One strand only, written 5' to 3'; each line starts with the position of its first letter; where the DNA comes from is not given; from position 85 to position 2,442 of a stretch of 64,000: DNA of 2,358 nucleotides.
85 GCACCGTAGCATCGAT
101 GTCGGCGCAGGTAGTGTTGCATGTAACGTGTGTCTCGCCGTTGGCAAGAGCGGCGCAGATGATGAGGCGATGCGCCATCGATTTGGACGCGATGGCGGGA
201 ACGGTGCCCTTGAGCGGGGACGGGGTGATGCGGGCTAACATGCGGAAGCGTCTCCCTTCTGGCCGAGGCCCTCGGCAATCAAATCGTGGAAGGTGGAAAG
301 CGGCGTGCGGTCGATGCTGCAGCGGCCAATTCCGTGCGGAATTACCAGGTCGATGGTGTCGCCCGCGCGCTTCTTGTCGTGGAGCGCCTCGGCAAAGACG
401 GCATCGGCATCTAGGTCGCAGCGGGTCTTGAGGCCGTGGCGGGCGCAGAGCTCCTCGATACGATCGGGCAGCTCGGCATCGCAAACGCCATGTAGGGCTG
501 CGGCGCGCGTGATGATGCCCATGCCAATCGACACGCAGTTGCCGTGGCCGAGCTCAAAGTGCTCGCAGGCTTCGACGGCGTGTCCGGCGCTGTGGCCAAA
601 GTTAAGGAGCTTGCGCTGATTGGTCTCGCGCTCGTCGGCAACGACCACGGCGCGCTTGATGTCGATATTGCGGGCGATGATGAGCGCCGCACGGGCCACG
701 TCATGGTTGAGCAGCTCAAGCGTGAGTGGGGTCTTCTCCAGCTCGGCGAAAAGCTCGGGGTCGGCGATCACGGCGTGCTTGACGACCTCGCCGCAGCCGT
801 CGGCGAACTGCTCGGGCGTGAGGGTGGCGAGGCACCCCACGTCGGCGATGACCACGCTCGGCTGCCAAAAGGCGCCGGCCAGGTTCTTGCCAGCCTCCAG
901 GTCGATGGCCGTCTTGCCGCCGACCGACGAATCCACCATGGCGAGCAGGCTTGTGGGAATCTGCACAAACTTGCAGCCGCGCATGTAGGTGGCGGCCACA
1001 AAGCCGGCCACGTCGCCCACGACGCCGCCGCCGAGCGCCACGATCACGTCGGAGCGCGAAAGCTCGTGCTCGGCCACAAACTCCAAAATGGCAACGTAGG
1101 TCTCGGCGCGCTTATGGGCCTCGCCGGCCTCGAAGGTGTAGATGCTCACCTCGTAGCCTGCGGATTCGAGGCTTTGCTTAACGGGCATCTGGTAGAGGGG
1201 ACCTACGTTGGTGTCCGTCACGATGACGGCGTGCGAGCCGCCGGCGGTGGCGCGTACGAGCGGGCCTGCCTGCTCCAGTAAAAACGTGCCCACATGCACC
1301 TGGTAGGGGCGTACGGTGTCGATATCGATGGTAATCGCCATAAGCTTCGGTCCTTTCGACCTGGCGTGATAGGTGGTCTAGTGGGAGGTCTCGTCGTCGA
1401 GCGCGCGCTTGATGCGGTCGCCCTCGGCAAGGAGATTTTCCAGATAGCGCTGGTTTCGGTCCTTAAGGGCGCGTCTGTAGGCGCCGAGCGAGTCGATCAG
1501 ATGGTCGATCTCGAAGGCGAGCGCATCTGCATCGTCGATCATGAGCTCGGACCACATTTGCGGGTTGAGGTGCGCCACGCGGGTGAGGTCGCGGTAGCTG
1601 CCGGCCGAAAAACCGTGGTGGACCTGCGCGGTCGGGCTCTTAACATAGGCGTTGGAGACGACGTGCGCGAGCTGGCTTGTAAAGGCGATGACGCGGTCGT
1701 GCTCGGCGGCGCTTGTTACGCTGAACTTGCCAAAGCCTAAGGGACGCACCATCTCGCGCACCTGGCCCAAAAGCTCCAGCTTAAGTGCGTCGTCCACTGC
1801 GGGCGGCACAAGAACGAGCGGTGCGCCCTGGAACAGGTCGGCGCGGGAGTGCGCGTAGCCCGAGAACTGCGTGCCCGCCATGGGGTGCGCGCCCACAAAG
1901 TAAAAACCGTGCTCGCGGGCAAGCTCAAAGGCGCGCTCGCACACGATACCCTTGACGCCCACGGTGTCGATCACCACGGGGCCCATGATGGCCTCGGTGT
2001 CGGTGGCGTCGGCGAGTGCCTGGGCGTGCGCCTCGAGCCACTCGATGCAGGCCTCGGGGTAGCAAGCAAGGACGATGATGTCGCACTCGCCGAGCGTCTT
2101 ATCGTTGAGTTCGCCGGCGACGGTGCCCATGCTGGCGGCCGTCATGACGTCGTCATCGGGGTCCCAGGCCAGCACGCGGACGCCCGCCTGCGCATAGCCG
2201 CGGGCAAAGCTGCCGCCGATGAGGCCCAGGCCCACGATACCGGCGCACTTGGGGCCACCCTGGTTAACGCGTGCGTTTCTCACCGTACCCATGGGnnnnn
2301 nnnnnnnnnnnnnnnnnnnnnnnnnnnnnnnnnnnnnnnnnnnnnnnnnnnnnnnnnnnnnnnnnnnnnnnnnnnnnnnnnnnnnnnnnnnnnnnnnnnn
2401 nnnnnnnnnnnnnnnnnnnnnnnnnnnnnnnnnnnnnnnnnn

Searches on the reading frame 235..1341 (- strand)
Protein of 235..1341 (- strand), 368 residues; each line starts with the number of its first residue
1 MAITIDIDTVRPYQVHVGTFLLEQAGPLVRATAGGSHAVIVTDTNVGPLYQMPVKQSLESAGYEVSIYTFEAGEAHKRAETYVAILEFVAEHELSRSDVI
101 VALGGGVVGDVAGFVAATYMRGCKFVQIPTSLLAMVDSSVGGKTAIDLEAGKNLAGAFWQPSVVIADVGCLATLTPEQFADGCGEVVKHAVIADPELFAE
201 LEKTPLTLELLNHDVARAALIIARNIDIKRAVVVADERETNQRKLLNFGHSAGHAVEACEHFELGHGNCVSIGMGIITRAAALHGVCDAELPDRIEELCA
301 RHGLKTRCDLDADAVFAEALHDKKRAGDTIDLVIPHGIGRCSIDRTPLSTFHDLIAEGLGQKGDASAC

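Call 46: search_protein_families(library=pfam, proteins=[window:235-1341:-], max_evalue=0.00001)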
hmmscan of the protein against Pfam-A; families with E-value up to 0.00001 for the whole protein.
window:235-1341:- (368 aa): 4 families
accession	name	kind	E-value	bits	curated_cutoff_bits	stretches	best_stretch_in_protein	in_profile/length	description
PF01761.26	DHQ_synthase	-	3.6e-45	152.8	24.2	1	69-180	3-114/115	3-dehydroquinate synthase N-terminal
PF24621.2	DHQS_C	-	6.3e-35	120.7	27.6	1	182-324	1-143/144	3-dehydroquinate synthase C-terminal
PF13685.12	Fe-ADH_2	-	2.7e-13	50.6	28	1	22-132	7-108/149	Iron-containing alcohol dehydrogenase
PF00465.25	Fe-ADH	-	1e-09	38.7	31.3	1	14-130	3-129/168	Iron-containing alcohol dehydrogenase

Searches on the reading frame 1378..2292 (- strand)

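Call 46: search_protein_families(library=pfam, proteins=[window:1378-2292:-], max_evalue=0.00001)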
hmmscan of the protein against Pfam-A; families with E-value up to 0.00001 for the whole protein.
window:1378-2292:- (304 aa): 3 families
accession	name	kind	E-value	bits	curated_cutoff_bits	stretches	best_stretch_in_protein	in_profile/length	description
PF02153.23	PDH_N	-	1.9e-18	66.8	26.5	1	37-179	9-145/154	Prephenate dehydrogenase, nucleotide-binding domain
PF20463.3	PDH_C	-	3e-14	53.6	22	1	195-289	2-101/102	Prephenate dehydrogenase, dimerization domain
PF02826.25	2-Hacid_dh_C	-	2e-06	27.8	25.1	1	15-77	37-99/178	D-isomer specific 2-hydroxyacid dehydrogenase, NAD binding domain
